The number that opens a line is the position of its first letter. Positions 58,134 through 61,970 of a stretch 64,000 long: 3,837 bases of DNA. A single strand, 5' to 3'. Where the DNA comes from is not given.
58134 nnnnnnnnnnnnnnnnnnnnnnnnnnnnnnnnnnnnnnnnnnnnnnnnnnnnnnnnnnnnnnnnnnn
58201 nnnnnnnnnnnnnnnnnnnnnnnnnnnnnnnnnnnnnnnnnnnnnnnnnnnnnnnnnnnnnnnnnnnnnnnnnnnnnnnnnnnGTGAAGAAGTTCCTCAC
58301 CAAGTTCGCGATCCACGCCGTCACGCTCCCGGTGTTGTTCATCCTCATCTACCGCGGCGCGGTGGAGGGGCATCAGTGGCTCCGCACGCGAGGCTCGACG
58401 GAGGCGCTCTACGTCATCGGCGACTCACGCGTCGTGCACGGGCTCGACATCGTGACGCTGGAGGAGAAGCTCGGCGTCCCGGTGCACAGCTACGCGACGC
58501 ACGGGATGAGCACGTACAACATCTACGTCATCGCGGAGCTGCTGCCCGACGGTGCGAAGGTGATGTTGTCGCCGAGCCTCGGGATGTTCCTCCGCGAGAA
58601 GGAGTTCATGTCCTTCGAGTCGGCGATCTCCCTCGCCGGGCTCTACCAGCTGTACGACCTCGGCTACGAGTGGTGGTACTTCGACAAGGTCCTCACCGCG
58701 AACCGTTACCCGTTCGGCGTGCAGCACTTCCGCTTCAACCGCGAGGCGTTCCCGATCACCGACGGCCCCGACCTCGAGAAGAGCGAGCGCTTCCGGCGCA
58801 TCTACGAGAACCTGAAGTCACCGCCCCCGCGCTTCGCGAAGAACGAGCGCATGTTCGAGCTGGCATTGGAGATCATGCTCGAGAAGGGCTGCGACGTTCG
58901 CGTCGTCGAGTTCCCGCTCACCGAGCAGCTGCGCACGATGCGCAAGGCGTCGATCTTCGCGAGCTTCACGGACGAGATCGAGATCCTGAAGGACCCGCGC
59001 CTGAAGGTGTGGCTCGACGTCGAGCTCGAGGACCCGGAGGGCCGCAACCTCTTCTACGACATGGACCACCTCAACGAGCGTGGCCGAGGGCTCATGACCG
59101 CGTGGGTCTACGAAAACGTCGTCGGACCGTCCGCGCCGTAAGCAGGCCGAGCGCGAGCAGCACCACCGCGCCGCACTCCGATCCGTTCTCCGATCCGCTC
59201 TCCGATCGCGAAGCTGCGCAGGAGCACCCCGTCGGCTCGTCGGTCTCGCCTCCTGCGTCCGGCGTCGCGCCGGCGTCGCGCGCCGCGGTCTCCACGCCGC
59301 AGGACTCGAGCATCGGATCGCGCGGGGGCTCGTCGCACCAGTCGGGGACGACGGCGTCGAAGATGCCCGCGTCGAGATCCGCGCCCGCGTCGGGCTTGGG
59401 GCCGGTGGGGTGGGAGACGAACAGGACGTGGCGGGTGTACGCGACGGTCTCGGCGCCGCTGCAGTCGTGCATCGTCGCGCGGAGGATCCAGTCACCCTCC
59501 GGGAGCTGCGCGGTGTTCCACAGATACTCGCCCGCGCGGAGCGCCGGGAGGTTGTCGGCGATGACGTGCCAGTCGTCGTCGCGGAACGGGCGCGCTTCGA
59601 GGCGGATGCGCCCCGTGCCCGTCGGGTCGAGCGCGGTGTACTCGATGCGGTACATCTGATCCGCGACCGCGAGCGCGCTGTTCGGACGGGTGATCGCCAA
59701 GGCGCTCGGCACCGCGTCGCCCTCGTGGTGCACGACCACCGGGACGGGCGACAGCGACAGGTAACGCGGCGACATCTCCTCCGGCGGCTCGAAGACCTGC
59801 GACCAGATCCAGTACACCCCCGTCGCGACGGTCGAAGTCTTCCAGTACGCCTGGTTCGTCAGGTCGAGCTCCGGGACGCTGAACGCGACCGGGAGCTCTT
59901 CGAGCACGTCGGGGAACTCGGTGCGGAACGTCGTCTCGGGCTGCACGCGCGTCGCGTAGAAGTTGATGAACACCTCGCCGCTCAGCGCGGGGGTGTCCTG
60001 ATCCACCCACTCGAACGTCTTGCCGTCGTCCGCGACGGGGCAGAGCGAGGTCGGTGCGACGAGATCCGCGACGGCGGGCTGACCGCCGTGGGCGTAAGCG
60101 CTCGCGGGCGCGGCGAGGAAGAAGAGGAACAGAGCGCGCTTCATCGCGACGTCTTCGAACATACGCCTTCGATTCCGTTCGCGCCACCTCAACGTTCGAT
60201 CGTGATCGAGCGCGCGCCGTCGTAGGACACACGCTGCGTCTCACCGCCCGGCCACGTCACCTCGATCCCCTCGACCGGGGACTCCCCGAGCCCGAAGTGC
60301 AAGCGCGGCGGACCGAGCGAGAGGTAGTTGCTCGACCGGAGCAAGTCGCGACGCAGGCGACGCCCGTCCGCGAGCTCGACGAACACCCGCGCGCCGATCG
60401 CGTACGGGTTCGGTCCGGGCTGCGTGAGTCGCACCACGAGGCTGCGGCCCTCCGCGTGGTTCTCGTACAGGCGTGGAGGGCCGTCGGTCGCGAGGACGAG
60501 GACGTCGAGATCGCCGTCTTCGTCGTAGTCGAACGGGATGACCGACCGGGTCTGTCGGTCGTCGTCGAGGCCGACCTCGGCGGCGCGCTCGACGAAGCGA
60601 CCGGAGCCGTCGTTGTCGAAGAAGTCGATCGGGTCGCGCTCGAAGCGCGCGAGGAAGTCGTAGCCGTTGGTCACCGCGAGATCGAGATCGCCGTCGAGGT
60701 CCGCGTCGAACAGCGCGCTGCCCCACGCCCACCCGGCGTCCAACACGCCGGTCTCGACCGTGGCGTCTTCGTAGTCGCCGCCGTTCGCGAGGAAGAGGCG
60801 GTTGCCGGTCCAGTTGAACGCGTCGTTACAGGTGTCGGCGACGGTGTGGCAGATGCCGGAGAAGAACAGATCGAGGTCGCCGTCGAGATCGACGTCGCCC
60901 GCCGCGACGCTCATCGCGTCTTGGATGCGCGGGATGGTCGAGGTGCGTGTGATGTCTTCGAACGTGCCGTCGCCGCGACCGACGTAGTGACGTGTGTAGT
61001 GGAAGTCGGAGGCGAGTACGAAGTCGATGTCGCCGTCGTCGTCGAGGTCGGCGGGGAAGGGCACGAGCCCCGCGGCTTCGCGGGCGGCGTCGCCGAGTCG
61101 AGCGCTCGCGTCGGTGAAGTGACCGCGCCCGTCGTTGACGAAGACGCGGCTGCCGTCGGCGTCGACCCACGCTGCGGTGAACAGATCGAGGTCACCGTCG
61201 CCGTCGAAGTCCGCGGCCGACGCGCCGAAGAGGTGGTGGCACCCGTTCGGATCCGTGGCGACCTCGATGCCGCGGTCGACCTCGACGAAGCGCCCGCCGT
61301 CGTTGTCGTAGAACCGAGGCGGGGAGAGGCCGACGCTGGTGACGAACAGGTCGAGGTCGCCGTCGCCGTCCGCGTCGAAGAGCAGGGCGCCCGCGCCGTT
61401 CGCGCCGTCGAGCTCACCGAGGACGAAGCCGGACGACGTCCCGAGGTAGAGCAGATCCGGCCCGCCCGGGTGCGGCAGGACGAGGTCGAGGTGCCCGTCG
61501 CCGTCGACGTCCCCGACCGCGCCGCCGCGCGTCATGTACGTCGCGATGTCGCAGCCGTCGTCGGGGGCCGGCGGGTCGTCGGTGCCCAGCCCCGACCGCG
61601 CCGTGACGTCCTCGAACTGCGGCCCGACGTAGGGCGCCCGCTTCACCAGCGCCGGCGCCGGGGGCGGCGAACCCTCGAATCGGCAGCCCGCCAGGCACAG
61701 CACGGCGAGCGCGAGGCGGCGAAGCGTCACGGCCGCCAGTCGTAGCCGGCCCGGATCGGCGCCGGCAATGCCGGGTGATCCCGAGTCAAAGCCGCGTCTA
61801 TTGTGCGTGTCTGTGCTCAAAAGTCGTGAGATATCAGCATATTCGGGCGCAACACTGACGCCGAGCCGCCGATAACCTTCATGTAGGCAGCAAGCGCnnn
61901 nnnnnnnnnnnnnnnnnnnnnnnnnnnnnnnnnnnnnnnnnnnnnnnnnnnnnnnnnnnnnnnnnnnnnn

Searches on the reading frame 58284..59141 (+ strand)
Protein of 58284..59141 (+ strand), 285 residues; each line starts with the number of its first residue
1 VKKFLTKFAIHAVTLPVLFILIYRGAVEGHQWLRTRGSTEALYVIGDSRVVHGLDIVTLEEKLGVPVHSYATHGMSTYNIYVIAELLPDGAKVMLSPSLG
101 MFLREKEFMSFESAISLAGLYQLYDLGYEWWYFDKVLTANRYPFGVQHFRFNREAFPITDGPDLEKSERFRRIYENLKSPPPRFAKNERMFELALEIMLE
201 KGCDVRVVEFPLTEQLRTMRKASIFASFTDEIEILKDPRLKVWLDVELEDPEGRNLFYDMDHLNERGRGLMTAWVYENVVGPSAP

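Call 4: search_protein_families(library=pfam, proteins=[window:58284-59141:+], max_evalue=0.01)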
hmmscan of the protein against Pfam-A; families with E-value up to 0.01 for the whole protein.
window:58284-59141:+ (285 aa): 0 families

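Call 6: search_protein_families(library=ncbifam, proteins=[window:58284-59141:+], max_evalue=0.001)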
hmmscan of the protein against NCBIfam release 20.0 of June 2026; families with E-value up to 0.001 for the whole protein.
window:58284-59141:+ (285 aa): 0 families

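Call 43: search_protein_families(library=pfam, proteins=[window:58284-59141:+], max_evalue=5)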
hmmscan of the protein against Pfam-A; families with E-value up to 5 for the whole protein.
window:58284-59141:+ (285 aa): 1 family
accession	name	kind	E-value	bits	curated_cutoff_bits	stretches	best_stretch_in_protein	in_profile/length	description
PF00283.24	Cytochrom_B559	-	0.7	9.8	30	1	9-21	16-28/29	Cytochrome b559, alpha (gene psbE) and beta (gene psbF)subunits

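Call 59: predict_structure(protein=window:58284-59141:+)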
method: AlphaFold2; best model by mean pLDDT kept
length: 285 residues; sequences in the alignment: 1
mean_pLDDT: 32.2   pTM: 0.20
mean pLDDT of the five models: 32.2, 31.5, 29.4, 29.0, 27.1
residues with pLDDT >= 90: 0; 70-90: 0; 50-70: 0; < 50: 285
segments of 3 or more residues with pLDDT < 50: 1-285
pLDDT, mean of each block of 10 residues (from residue 1): 23 24 26 27 30 39 40 28 32 32 33 33 32 33 26 28 37 37 33 40 33 37 34 31 39 39 30 28 27
secondary structure, 60 per line:
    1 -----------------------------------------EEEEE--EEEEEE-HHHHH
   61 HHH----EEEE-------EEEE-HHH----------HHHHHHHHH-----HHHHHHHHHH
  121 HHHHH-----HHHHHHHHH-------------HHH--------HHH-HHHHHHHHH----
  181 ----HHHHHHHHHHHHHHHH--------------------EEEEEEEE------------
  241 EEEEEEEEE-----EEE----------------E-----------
elements in order: E42-46 E49-54 H56-63 E68-71 E79-82 H97-105 H111-125 H131-139 H168-176 H185-200 E221-228 E241-249 E255-257

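Call 60: find_homologous_proteins(query=window:58284-59141:+, max_evalue=0.00001)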
Query window:58284-59141:+ (285 aa): 4 proteins with E <= 0.00001 among 745 candidates.
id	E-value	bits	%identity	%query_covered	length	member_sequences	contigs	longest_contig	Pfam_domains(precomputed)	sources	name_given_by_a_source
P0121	5.3e-181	618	93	100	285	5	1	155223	-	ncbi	-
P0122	3.2e-144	498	73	99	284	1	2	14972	-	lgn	-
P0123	6.4e-118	411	61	98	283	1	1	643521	-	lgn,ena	-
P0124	5.3e-81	290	50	89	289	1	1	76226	-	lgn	-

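Call 61: find_encoding_contigs(protein=P0124, flank=10000, max_places=1)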
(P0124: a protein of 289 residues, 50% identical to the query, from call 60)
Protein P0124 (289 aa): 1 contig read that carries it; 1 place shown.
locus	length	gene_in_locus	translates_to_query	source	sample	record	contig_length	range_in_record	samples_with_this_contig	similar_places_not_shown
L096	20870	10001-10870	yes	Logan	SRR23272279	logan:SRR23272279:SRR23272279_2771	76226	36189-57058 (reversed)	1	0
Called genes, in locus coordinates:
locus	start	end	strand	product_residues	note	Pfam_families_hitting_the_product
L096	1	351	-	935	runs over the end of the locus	-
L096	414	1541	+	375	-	-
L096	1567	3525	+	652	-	PF26549:Tricorn_N (faint), PF07676:PD40 (faint), PF02129:Peptidase_S15 (faint), PF20434:BD-FAE, PF00326:Peptidase_S9, PF12146:Hydrolase_4 (faint), PF01738:DLH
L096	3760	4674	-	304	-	-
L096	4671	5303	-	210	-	-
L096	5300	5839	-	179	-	PF04542:Sigma70_r2, PF08281:Sigma70_r4_2, PF04545:Sigma70_r4 (faint)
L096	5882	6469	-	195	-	PF13489:Methyltransf_23, PF08241:Methyltransf_11, PF08242:Methyltransf_12, PF13649:Methyltransf_25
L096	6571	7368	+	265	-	PF12833:HTH_18, PF00165:HTH_AraC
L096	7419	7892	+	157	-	-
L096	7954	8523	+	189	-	-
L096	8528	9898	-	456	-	PF00657:Lipase_GDSL (faint)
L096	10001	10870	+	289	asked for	-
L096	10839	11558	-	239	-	PF13641:Glyco_tranf_2_3 (weak), PF00535:Glycos_transf_2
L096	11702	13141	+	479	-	-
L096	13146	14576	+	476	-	PF08450:SGL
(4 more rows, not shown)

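Call 62: find_encoding_contigs(protein=P0123, flank=10000, max_places=1)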
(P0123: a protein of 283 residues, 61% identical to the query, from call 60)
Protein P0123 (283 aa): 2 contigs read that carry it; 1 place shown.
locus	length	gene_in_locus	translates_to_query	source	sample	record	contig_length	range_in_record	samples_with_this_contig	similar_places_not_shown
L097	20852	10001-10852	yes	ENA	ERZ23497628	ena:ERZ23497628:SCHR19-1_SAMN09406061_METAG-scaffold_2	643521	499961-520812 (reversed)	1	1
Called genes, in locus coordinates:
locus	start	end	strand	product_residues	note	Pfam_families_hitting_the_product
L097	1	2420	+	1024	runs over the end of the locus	PF00873:ACR_tran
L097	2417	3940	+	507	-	PF02321:OEP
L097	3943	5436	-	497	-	PF00501:AMP-binding, PF13193:AMP-binding_C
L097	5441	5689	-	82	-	PF00550:PP-binding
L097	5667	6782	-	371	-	PF13378:MR_MLE_C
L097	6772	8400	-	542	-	PF03321:GH3, PF23571:GH3_M, PF23572:GH3_C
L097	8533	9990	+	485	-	PF03062:MBOAT, PF13813:MBOAT_2 (weak)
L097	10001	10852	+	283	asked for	-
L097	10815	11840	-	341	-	-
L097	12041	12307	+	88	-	-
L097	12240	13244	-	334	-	PF01408:GFO_IDH_MocA, PF02894:GFO_IDH_MocA_C, PF22725:GFO_IDH_MocA_C3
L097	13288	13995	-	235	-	PF00089:Trypsin, PF13365:Trypsin_2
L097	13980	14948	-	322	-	-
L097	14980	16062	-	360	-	PF06224:AlkZ-like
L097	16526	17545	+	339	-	-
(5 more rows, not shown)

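Call 69: predict_structure(alignment_id=A2)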
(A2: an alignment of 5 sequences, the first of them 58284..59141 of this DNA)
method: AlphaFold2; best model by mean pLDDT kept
length: 285 residues; sequences in the alignment: 5
mean_pLDDT: 81.4   pTM: 0.83
mean pLDDT of the five models: 81.4, 74.6, 74.3, 74.0, 72.0
residues with pLDDT >= 90: 71; 70-90: 172; 50-70: 36; < 50: 6
segments of 3 or more residues with pLDDT < 50: 145-148
pLDDT, mean of each block of 10 residues (from residue 1): 81 73 75 81 86 87 90 79 90 90 65 71 82 65 51 76 70 79 88 96 95 86 82 90 87 84 90 94 79
secondary structure, 60 per line:
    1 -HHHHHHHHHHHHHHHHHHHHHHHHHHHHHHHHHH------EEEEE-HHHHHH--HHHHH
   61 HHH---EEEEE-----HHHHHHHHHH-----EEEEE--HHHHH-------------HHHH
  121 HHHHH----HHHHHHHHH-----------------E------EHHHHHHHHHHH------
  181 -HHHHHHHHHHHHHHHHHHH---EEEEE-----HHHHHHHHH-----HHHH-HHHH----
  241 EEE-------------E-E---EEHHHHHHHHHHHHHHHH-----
elements in order: H2-35 E42-46 H48-53 H56-63 E67-71 H77-86 E92-96 H99-103 H117-125 H130-138 H164-174 H182-200 E204-208 H214-222 H228-231 H233-236 E241-243 H265-280

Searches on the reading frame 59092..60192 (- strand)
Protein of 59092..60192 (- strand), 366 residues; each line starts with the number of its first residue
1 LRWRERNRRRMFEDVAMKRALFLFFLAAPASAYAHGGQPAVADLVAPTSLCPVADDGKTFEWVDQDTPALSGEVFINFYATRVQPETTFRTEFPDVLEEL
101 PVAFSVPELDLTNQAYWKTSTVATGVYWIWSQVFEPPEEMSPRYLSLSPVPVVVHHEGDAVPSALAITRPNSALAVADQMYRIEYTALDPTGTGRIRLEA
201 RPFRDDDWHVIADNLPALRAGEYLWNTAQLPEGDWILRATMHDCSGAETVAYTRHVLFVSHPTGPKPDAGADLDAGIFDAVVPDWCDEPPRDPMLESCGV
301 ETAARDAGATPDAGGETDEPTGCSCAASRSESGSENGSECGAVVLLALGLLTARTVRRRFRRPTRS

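Call 4: search_protein_families(library=pfam, proteins=[window:59092-60192:-], max_evalue=0.01)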
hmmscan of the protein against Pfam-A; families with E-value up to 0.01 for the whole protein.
window:59092-60192:- (366 aa): 0 families

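Call 43: search_protein_families(library=pfam, proteins=[window:59092-60192:-], max_evalue=5)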
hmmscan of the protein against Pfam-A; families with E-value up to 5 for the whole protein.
window:59092-60192:- (366 aa): 1 family
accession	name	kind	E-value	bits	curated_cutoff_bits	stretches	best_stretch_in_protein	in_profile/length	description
PF12737.12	Mating_C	-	0.22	11.2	22.5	1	38-136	267-362/409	C-terminal domain of homeodomain 1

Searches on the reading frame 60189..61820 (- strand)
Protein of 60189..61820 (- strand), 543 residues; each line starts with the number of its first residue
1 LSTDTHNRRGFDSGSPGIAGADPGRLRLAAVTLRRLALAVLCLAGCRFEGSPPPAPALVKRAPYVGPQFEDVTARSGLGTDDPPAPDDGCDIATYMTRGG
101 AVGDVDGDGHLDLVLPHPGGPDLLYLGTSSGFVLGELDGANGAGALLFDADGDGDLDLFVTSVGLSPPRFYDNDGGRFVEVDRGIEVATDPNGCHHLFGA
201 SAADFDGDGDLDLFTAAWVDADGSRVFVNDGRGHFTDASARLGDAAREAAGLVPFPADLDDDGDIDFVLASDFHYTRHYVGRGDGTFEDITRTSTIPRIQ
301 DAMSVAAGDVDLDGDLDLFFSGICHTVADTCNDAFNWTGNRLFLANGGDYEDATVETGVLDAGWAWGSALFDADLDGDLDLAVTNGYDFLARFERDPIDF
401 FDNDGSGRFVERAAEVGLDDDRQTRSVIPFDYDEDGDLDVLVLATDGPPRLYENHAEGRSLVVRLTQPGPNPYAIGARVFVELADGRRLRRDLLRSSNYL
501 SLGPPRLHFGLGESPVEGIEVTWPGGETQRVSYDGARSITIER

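Call 4: search_protein_families(library=pfam, proteins=[window:60189-61820:-], max_evalue=0.01)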
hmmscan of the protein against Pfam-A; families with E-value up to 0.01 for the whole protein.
window:60189-61820:- (543 aa): 3 families
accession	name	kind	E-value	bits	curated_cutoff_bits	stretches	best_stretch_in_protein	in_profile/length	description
PF13517.12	FG-GAP_3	-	1.7e-37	128.2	26.9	6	258-319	1-60/61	FG-GAP-like repeat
PF07593.17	UnbV_ASPIC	-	1.4e-13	51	23.4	1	474-531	1-58/68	ASPIC and UnbV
PF01839.29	FG-GAP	-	1.6e-08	34.7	22.1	1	100-129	5-30/37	FG-GAP repeat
